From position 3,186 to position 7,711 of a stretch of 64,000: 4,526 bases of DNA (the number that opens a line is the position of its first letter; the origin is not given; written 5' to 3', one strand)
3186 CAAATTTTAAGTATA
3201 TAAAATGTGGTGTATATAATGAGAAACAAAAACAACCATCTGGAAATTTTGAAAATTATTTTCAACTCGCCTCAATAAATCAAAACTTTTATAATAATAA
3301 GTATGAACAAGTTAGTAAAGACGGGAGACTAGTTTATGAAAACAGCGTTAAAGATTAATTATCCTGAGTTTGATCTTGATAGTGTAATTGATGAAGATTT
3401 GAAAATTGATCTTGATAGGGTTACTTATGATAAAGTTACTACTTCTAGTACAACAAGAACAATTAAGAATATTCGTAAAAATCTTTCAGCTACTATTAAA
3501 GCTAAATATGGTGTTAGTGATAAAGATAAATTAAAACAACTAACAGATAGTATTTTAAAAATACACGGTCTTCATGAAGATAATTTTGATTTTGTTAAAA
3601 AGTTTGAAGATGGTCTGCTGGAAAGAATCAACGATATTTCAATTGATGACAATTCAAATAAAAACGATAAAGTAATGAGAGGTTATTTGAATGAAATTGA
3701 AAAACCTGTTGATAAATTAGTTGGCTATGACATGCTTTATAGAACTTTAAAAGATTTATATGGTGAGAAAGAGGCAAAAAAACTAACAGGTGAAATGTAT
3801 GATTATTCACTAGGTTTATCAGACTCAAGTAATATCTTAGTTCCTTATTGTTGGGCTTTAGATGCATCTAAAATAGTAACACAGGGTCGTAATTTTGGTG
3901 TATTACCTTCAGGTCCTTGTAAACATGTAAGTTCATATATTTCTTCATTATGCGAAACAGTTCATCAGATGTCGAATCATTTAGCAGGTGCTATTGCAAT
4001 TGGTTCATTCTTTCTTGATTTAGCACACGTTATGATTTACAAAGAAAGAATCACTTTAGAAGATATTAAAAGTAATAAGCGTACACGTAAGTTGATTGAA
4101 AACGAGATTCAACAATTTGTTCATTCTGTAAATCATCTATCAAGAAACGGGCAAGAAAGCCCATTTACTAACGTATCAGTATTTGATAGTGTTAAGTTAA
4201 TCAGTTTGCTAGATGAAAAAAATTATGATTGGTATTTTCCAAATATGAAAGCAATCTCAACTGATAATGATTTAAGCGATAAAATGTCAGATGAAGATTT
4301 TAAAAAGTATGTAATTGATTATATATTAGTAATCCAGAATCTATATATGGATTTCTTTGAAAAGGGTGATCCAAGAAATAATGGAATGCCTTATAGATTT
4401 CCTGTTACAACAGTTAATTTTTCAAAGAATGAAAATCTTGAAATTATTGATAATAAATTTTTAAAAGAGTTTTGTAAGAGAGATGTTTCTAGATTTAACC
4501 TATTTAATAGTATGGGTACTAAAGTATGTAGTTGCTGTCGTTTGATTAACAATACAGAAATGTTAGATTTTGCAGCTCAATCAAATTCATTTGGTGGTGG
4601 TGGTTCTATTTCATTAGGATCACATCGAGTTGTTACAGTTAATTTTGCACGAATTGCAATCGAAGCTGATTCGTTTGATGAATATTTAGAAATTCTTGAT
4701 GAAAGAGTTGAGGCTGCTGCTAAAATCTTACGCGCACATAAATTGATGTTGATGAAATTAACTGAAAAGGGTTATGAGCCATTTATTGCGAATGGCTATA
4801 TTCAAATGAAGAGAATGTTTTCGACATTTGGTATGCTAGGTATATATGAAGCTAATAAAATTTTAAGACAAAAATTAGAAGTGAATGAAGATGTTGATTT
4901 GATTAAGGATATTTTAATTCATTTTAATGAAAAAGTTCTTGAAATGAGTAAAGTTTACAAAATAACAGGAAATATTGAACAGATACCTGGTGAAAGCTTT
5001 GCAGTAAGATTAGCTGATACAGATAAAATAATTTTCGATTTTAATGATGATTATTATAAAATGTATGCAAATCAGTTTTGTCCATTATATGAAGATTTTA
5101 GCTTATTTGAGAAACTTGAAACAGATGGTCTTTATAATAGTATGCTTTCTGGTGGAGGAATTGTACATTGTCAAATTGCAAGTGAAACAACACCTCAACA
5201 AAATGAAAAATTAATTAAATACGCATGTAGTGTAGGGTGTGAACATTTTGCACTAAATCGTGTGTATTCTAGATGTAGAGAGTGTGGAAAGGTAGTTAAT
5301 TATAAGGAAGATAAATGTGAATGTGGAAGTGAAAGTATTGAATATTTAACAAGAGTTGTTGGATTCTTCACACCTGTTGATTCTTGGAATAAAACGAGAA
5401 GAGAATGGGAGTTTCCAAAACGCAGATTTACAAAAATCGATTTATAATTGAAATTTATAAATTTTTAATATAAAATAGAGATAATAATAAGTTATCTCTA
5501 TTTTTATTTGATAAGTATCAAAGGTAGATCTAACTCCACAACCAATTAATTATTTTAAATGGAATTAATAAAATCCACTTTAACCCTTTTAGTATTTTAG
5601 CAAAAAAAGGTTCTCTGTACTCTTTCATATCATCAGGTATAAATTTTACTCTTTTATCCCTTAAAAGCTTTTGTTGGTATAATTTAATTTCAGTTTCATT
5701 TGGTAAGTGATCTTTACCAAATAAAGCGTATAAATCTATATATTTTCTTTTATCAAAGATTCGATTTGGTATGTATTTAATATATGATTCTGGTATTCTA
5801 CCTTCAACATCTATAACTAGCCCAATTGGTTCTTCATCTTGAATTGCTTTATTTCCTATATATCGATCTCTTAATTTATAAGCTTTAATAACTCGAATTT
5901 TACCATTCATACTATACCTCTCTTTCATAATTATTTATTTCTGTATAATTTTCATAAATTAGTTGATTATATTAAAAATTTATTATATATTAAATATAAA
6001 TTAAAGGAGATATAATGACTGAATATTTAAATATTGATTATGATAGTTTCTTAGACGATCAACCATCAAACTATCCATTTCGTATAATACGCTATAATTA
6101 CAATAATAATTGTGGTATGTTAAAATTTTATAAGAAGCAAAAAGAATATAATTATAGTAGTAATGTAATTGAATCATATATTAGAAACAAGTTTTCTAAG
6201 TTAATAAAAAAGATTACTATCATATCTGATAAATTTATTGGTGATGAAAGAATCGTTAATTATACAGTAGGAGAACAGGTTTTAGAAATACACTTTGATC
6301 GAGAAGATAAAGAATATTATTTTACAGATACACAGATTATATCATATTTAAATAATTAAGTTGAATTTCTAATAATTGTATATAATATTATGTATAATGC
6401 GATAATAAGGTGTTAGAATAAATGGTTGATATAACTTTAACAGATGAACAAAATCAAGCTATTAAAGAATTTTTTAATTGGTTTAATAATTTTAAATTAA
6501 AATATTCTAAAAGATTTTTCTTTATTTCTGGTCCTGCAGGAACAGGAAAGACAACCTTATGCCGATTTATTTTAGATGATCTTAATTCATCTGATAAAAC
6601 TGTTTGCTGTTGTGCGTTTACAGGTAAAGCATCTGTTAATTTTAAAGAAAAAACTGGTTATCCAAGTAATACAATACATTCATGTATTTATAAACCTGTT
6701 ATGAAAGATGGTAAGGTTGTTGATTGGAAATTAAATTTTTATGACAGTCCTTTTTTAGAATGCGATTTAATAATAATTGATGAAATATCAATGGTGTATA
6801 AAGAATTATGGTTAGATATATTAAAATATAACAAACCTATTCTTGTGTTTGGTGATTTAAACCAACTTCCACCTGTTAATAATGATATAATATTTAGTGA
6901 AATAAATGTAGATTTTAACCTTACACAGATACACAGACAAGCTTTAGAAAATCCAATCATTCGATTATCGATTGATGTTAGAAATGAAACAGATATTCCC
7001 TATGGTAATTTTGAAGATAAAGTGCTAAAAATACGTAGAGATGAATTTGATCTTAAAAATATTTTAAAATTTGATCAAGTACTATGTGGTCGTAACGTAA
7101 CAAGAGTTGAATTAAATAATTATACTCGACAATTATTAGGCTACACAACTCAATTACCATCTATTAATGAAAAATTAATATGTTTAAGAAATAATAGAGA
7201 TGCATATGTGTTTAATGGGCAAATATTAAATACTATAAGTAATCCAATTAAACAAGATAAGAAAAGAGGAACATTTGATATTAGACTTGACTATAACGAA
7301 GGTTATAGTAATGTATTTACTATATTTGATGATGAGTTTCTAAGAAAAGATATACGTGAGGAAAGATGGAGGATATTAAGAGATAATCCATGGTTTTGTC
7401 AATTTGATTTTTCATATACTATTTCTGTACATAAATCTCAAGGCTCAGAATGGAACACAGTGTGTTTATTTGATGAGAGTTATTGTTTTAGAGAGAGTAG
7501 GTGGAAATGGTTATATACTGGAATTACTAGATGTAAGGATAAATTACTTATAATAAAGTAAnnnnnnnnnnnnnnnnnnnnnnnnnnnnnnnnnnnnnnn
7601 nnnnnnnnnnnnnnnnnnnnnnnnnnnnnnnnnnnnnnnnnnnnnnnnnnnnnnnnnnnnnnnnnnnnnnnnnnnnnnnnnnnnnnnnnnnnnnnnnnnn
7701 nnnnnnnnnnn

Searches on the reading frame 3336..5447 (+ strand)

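Call 34: search_protein_families(library=pfam, proteins=[window:3336-5447:+], max_evalue=0.001)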
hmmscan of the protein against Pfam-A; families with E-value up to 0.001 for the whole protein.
window:3336-5447:+ (703 aa): 1 family
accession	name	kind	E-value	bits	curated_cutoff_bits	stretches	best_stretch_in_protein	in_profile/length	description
PF13597.11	NRDD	-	1e-79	269.1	26.2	1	163-697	49-560/562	Anaerobic ribonucleoside-triphosphate reductase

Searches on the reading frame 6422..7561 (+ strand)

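Call 34: search_protein_families(library=pfam, proteins=[window:6422-7561:+], max_evalue=0.001)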
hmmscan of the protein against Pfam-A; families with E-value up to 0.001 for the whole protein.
window:6422-7561:+ (379 aa): 11 families
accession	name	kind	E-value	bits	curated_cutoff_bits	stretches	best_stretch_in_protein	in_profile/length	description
PF13245.12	AAA_19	-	3.8e-21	76.1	25.1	1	29-152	10-132/134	AAA domain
PF13604.12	AAA_30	-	1.3e-20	74.4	27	1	26-188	14-170/191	AAA domain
PF13538.12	UvrD_C_2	-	2.3e-13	50.2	27.4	1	331-378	2-52/52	UvrD-like helicase C-terminal domain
PF05970.20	PIF1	-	1.6e-12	47.9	25.9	1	6-136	2-132/223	PIF1-like helicase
PF01443.25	Viral_helicase1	-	2.7e-10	40.9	21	1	35-154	3-102/228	Viral superfamily 1 RNA helicase core domain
PF24883.2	NPHP3_N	-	7.2e-08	33.2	24.8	1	16-69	11-61/164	Nephrocystin 3, N-terminal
PF13086.12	AAA_11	-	7.6e-07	29.6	27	0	6-70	2-64/257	AAA domain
PF03266.21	NTPase_1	-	7.9e-06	26.3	23.9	1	33-143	2-131/168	NTPase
PF13401.12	AAA_22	-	3e-05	24.8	27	1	29-65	4-41/130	AAA domain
PF04851.21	ResIII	-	3.3e-05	24.3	22.5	0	4-58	2-51/164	Type III restriction enzyme, res subunit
PF13191.12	AAA_16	-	0.00028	21.9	32.6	1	29-57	23-51/167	AAA ATPase domain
